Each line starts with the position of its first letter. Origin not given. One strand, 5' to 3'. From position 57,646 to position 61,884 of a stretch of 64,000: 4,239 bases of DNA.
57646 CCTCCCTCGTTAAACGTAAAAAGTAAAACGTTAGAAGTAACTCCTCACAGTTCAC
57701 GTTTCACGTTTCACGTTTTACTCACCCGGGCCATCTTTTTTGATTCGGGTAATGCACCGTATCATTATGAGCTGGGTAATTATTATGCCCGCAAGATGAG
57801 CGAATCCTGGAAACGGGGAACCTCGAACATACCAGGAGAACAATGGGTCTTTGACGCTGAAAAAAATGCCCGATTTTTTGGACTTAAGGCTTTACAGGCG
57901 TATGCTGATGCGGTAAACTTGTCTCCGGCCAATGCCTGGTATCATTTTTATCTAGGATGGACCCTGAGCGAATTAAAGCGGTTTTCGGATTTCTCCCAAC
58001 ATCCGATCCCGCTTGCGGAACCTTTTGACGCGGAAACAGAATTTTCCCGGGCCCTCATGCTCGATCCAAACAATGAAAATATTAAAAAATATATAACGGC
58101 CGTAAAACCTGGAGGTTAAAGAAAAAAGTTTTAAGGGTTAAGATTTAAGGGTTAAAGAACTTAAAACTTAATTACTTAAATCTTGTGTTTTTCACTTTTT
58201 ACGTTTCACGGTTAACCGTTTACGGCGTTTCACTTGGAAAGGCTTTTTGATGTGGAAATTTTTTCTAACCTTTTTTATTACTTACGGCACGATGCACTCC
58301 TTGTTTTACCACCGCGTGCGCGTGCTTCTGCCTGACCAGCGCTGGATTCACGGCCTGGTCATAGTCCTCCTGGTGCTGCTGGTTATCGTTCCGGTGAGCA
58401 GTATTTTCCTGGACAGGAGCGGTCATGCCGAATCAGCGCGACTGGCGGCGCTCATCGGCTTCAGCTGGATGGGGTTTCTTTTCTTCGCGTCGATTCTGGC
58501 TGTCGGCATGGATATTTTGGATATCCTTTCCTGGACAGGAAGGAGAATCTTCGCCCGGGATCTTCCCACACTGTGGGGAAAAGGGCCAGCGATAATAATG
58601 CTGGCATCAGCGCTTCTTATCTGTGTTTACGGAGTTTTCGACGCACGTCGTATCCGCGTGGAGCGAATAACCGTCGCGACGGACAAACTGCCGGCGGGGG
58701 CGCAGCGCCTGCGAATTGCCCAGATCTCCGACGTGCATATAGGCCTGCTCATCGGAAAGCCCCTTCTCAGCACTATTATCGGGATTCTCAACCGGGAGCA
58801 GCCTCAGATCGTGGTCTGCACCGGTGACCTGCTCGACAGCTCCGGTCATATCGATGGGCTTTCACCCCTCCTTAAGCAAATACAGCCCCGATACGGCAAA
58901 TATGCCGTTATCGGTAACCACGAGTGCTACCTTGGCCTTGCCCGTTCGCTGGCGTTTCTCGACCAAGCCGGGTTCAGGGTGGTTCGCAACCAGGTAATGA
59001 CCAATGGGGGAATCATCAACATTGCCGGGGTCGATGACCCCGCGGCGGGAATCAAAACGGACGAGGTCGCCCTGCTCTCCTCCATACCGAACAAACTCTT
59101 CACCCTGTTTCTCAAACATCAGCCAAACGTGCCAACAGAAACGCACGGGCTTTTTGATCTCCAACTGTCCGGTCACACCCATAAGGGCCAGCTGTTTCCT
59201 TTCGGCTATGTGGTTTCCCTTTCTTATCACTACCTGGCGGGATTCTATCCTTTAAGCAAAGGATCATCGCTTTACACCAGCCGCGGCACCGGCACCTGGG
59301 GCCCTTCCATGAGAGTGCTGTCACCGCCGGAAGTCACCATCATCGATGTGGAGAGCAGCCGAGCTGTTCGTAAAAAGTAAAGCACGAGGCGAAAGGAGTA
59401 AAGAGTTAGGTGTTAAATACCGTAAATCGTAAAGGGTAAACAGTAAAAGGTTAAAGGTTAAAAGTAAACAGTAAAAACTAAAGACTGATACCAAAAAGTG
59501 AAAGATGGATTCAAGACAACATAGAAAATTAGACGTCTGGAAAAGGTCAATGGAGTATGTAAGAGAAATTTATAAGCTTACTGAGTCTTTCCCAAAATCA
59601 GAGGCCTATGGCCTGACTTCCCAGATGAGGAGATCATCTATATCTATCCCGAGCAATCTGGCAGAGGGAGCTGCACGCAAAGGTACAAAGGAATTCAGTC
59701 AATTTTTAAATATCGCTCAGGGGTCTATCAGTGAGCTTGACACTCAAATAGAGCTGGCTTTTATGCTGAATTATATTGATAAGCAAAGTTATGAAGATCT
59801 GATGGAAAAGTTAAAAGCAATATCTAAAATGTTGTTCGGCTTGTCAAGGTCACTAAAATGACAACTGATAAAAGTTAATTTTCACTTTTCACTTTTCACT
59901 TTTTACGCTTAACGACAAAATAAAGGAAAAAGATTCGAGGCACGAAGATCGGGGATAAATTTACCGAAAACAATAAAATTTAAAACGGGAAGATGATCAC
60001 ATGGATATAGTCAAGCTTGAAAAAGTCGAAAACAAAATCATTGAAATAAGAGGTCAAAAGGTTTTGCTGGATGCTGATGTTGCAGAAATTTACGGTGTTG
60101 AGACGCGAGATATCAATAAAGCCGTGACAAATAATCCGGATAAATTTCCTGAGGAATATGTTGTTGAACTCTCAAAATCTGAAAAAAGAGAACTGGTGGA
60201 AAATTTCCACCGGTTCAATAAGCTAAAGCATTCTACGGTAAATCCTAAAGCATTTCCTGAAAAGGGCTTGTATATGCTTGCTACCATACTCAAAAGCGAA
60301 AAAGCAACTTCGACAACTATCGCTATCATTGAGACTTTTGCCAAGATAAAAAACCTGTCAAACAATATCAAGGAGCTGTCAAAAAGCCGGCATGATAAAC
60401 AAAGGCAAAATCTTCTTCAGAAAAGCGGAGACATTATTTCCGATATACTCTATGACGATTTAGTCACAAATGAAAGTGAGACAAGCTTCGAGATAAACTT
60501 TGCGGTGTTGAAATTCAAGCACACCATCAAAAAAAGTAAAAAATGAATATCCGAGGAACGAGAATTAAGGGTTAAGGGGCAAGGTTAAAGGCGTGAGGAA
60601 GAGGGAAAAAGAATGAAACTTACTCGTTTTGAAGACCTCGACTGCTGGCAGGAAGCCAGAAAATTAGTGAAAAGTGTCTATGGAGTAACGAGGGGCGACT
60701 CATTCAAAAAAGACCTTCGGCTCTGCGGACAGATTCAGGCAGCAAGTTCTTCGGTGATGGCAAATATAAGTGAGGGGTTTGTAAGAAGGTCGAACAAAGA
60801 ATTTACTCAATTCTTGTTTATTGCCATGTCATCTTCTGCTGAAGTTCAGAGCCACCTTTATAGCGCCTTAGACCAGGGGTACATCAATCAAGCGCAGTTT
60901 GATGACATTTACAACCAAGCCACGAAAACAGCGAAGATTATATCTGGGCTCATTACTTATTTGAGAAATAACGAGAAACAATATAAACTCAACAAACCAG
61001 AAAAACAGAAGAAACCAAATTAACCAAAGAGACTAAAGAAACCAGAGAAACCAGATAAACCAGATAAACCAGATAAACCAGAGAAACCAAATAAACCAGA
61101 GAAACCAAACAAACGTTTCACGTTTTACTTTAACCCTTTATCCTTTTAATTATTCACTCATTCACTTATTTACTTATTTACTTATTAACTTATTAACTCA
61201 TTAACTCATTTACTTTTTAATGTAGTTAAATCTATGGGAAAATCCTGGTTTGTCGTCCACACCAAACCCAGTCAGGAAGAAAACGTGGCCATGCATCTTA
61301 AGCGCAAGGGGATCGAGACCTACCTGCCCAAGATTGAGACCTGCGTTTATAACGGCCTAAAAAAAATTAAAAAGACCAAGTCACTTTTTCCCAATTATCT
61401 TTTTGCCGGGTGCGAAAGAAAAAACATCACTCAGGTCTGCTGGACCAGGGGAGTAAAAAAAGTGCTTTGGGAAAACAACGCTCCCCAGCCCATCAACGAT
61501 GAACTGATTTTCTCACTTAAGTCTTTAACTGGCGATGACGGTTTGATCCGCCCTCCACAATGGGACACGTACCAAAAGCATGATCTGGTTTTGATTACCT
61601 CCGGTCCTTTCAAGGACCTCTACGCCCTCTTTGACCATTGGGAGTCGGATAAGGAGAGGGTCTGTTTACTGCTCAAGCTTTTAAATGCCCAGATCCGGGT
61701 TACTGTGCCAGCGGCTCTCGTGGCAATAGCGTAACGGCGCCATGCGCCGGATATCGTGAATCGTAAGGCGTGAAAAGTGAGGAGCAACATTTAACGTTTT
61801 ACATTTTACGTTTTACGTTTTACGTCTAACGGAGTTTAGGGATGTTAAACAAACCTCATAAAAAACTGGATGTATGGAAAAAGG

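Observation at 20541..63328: Window-wide family of low-complexity hairpin blocks built from roughly 7-nt words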

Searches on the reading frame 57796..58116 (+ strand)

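Call 57: search_protein_families(library=pfam, proteins=[window:57796-58116:+])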
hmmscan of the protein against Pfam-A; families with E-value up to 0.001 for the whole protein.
window:57796-58116:+ (107 aa): 3 families
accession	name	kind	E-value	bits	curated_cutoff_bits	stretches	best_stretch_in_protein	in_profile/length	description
PF13414.12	TPR_11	-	2e-06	27.8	26.8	1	31-54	12-35/42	TPR repeat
PF07719.23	TPR_2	-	0.00034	20.9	27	0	78-93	19-34/34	Tetratricopeptide repeat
PF13431.12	TPR_17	-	0.00037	21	24.4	0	36-63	2-29/34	Tetratricopeptide repeat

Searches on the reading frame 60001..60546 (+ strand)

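Call 17: search_protein_families(library=ncbifam, proteins=[window:60001-60546:+])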
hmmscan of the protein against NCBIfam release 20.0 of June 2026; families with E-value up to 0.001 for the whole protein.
window:60001-60546:+ (181 aa): 0 families

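Call 57: search_protein_families(library=pfam, proteins=[window:60001-60543:+])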
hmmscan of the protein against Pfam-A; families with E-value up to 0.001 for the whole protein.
window:60001-60543:+ (181 aa): 1 family
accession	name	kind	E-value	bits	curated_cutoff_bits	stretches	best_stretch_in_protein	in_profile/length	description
PF10543.14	ORF6N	-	3.1e-29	101.6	27.8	1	11-96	1-86/86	ORF6N domain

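Call 66: search_protein_families(library=padloc, proteins=[window:60001-60543:+], max_evalue=0.01)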
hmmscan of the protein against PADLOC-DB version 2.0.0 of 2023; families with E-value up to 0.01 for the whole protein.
window:60001-60543:+ (181 aa): 3 families
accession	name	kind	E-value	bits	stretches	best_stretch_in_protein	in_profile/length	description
PDLC04849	PDC-S05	-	1.5e-81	270.5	1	3-180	4-181/183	-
PDLC04856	PDC-S05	-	3.9e-50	168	1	3-178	6-166/177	-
PDLC04869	PDC-S05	-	4.7e-39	132.4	1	3-148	11-158/306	-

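Call 67: search_protein_families(library=phrogs, proteins=[window:60001-60543:+], max_evalue=0.001)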
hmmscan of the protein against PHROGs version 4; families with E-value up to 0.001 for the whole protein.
window:60001-60543:+ (181 aa): 5 families
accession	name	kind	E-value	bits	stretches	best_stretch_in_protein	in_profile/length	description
phrog_4792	-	transcription regulation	2.2e-15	58.1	1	4-150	8-155/268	anti-repressor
phrog_373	-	transcription regulation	1.3e-07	32.2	1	8-123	86-196/373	anti-repressor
phrog_7755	-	transcription regulation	1.1e-06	29.4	1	4-137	117-245/282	anti-repressor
phrog_463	-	transcription regulation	0.00018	22.1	1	9-101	15-86/250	anti-repressor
phrog_1726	-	transcription regulation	0.00022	22.1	1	9-104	6-106/264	anti-repressor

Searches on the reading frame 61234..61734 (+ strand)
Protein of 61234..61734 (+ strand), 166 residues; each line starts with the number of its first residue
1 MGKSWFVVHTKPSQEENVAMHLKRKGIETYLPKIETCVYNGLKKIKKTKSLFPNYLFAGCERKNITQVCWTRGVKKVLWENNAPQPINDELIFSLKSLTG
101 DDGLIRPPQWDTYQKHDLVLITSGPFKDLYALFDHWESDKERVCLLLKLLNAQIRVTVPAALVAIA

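Call 17: search_protein_families(library=ncbifam, proteins=[window:61234-61734:+])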
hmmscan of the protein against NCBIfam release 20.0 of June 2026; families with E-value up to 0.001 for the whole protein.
window:61234-61734:+ (166 aa): 5 families
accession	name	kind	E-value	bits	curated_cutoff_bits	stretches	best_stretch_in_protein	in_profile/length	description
TIGR01955.1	RfaH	equivalog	3.9e-26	91.9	144.5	1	5-160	1-155/159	transcription/translation regulatory transformer protein RfaH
NF006534.0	PRK09014.1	equivalog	1.1e-23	83.9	124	1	3-158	2-154/162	transcription/translation regulatory transformer protein RfaH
NF033644.1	antiterm_UpxY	subfamily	6.4e-20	71.8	100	1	5-162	1-163/164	UpxY family transcription antiterminator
NF033641.1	antiterm_LoaP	exception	1.6e-13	51.1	125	1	5-160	1-161/166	antiterminator LoaP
TIGR00922.1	nusG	equivalog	3.6e-09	36.7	135.7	1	5-152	1-158/172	transcription termination/antitermination protein NusG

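Call 32: list_cluster_members(proteins=[window:61234-61731:+, window:61842-62198:+, window:59505-59858:+, window:55300-55662:+, window:60001-60543:+, window:56448-57668:+, window:48267-48695:+, window:39039-40094:-, window:12936-14009:-, window:5677-7710:-])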
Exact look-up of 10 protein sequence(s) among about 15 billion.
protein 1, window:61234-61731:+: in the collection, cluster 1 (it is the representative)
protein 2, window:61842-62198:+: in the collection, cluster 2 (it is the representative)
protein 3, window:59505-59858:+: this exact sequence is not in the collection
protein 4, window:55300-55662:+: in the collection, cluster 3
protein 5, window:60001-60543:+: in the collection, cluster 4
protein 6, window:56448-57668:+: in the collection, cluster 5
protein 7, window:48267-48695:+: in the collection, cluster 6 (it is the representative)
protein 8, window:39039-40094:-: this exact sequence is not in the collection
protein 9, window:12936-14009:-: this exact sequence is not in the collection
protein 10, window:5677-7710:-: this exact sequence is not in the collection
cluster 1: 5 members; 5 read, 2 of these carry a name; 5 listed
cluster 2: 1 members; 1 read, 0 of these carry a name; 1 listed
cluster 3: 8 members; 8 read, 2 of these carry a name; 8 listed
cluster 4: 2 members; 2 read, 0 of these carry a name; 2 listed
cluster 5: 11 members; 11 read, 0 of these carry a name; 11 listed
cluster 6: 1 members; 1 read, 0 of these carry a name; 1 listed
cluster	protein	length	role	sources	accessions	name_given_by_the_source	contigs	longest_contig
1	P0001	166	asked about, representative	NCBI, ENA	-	-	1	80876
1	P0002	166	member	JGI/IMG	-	transcriptional antiterminator RfaH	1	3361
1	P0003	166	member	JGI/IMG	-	transcriptional antiterminator RfaH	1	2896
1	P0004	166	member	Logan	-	-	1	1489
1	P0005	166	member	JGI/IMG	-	-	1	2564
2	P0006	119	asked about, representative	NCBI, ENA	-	-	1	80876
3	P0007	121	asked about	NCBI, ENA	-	-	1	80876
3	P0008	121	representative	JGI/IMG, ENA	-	-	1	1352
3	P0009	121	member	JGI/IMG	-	four helix bundle protein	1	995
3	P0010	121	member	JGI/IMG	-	four helix bundle protein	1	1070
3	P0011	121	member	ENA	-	-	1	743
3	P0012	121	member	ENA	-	-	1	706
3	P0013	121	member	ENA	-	-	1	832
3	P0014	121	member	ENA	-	-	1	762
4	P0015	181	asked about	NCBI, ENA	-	-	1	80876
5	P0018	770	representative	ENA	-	-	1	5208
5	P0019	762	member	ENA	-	-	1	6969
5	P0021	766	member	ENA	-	-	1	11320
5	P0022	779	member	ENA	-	-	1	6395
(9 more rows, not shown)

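Call 33: find_encoding_contigs(protein=P0001, flank=10000, max_places=4)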
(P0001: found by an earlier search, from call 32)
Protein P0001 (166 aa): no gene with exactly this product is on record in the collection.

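Call 34: find_encoding_contigs(protein=P0021, flank=10000, max_places=4)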
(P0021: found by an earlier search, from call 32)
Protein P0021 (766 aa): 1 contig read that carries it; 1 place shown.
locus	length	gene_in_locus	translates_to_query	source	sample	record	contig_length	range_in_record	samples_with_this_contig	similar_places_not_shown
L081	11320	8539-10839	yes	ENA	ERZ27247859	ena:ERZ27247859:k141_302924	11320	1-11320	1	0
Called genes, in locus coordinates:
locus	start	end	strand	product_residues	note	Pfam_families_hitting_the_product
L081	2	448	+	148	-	?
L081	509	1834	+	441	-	PF10082:BBP2_2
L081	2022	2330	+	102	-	PF05635:23S_rRNA_IVP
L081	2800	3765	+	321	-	PF02563:Poly_export, PF10531:SLBB, PF22461:SLBB_2, PF10531:SLBB, PF22461:SLBB_2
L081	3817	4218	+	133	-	PF05635:23S_rRNA_IVP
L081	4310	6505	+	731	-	PF02706:Wzz, PF13807:GNVR, PF10609:ParA (weak), PF01656:CbiA (weak), PF13614:AAA_31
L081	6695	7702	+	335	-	PF19567:CpsB_CapC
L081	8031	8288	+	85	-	PF01541:GIY-YIG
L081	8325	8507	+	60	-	PF05635:23S_rRNA_IVP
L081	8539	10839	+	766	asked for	PF04932:Wzy_C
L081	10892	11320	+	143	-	?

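Call 59: find_encoding_contigs(protein=P0019, flank=10000, max_places=3)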
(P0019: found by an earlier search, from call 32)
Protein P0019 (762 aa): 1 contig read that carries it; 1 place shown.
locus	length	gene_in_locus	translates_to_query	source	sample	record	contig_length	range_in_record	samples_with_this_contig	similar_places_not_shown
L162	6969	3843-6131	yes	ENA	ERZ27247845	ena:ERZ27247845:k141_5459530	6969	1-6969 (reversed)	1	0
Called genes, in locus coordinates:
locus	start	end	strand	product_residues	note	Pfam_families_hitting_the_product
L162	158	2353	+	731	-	PF02706:Wzz, PF13807:GNVR, PF10609:ParA (weak), PF01656:CbiA (weak), PF13614:AAA_31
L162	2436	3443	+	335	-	PF19567:CpsB_CapC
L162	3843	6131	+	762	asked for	PF04932:Wzy_C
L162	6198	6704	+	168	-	PF02357:NusG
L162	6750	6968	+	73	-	?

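Call 60: find_encoding_contigs(protein=P0022, flank=10000, max_places=3)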
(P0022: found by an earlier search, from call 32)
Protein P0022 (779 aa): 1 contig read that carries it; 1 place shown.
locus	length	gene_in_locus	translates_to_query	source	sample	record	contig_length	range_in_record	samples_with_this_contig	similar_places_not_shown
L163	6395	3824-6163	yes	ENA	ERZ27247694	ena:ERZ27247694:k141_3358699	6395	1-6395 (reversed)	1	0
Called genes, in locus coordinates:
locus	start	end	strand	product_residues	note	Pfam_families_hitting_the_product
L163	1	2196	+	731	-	?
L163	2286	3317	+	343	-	PF19567:CpsB_CapC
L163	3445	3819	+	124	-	PF05635:23S_rRNA_IVP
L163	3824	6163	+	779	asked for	PF04932:Wzy_C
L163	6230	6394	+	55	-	?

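Call 61: find_encoding_contigs(protein=P0018, flank=10000, max_places=3)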
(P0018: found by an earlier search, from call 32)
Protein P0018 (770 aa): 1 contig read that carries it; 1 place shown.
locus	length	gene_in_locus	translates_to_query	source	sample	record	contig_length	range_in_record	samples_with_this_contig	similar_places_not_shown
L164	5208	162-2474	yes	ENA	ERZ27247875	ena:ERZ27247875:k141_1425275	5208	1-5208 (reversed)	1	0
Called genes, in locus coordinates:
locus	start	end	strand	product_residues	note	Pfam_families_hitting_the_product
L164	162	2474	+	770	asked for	PF04932:Wzy_C, PF13414:TPR_11 (faint)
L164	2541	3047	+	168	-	PF02357:NusG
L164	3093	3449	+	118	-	PF05635:23S_rRNA_IVP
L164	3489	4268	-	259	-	PF00551:Formyl_trans_N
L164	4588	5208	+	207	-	?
